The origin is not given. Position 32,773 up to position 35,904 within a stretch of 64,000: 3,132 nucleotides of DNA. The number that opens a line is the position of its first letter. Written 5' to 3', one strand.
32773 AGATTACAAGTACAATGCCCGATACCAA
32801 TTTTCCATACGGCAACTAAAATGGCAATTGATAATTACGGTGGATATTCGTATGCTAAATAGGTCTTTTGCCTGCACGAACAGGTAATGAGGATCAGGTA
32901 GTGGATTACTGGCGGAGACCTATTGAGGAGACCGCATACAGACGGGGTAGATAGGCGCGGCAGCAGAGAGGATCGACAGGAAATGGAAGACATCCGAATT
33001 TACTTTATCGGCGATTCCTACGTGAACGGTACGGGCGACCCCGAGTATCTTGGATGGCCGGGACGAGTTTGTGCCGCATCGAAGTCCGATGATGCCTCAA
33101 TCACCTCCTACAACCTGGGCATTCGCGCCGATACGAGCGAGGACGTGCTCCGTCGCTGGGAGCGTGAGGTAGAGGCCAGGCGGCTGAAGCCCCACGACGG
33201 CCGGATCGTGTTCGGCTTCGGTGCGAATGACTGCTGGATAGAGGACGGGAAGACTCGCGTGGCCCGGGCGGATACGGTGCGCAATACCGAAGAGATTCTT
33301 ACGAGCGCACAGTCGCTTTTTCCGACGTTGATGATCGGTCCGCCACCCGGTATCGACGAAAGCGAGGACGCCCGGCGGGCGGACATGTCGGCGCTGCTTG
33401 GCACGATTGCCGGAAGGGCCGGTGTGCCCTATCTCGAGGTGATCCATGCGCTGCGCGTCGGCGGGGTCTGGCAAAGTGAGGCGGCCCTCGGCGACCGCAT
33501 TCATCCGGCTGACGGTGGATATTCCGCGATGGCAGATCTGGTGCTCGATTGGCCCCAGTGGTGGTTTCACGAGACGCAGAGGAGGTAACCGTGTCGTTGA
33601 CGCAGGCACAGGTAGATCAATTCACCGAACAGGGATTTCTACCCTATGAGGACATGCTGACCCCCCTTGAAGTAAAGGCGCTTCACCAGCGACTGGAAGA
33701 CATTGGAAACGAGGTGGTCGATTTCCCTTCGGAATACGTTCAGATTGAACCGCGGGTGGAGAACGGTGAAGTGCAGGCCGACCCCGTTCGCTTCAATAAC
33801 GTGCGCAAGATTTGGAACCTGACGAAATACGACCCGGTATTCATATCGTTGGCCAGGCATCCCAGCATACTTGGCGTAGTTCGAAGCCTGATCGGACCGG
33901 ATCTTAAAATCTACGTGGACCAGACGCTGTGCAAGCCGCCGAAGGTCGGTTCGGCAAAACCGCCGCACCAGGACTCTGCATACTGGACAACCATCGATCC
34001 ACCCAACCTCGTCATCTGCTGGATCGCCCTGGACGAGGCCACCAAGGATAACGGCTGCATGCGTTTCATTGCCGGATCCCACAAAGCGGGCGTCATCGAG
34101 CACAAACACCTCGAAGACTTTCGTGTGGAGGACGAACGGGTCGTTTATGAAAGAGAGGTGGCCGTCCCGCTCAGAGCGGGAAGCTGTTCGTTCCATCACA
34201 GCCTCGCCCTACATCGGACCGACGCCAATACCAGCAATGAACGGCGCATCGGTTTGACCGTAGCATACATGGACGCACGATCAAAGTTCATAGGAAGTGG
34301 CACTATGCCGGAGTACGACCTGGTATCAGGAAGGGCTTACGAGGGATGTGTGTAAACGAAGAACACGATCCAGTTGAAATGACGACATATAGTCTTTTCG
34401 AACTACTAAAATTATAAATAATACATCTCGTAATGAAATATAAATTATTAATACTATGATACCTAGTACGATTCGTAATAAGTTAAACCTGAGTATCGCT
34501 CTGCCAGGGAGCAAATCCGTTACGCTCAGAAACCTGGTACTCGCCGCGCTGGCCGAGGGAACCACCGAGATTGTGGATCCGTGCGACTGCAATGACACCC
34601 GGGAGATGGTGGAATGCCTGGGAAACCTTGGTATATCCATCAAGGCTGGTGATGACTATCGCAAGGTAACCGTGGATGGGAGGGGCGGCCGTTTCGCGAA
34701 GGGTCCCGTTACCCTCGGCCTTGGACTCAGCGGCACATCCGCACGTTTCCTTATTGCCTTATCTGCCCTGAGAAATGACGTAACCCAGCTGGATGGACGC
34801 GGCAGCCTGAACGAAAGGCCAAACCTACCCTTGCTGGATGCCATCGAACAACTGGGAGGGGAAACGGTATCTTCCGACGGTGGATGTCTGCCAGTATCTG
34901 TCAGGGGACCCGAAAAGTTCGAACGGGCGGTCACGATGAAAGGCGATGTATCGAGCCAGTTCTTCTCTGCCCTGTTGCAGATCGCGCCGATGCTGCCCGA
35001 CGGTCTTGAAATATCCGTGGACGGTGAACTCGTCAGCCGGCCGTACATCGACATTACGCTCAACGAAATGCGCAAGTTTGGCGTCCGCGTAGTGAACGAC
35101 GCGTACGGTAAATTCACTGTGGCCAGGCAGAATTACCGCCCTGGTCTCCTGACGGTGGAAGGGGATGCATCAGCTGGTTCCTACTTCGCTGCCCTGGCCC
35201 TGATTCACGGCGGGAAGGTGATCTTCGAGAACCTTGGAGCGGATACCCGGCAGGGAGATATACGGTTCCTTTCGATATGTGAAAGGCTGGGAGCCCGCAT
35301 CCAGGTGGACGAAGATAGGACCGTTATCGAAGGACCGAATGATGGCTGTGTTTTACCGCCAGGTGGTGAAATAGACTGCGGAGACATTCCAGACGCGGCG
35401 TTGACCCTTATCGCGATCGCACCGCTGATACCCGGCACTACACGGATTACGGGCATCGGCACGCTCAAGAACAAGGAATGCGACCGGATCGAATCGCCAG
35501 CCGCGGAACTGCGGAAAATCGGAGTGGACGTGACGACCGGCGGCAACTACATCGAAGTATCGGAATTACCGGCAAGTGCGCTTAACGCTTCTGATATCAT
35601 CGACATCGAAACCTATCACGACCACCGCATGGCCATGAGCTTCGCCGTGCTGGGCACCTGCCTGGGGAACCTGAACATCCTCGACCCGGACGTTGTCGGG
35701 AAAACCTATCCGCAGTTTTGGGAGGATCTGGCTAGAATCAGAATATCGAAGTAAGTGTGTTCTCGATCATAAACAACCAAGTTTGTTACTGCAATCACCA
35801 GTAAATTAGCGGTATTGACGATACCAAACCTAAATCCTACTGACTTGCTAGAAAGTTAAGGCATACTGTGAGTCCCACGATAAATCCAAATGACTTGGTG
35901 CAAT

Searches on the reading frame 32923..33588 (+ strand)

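Call 45: search_protein_families(library=pfam, proteins=[window:32923-33588:+], max_evalue=0.01)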
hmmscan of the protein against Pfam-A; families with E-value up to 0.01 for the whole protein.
window:32923-33588:+ (221 aa): 2 families
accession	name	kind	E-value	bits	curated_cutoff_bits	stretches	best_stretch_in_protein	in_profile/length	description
PF13472.12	Lipase_GDSL_2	-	2.4e-20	74.2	32.9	1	28-201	1-177/178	GDSL-like Lipase/Acylhydrolase family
PF00657.28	Lipase_GDSL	-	3.7e-07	30.9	23.6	1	26-207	1-208/208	GDSL-like Lipase/Acylhydrolase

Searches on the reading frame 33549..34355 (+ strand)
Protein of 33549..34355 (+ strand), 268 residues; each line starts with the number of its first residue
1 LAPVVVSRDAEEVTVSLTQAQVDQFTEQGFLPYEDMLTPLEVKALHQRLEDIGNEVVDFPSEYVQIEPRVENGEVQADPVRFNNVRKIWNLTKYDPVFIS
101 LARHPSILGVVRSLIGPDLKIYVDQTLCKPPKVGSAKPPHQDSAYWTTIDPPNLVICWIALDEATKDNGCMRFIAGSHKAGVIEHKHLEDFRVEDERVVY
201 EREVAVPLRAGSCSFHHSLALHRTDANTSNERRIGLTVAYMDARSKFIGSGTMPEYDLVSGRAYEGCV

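Call 45: search_protein_families(library=pfam, proteins=[window:33549-34355:+], max_evalue=0.01)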
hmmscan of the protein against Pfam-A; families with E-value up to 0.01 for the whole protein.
window:33549-34355:+ (268 aa): 1 family
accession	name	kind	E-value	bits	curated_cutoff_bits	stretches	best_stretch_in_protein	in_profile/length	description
PF05721.19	PhyH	-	1e-39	137.4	22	1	25-234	1-212/213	Phytanoyl-CoA dioxygenase (PhyH)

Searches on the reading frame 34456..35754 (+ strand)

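Call 3: search_protein_families(library=pfam, proteins=[window:34456-35754:+], max_evalue=0.01)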
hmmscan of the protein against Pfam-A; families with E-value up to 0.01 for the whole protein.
window:34456-35754:+ (432 aa): 1 family
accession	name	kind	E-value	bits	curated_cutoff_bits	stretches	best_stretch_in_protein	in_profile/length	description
PF00275.25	EPSP_synthase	-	2.6e-94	316.7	22.8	1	7-425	4-417/417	EPSP synthase (3-phosphoshikimate 1-carboxyvinyltransferase)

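Call 4: search_protein_families(library=padloc, proteins=[window:34456-35754:+], max_evalue=0.01)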
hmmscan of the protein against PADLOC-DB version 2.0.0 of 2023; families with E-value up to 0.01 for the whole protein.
window:34456-35754:+ (432 aa): 0 families
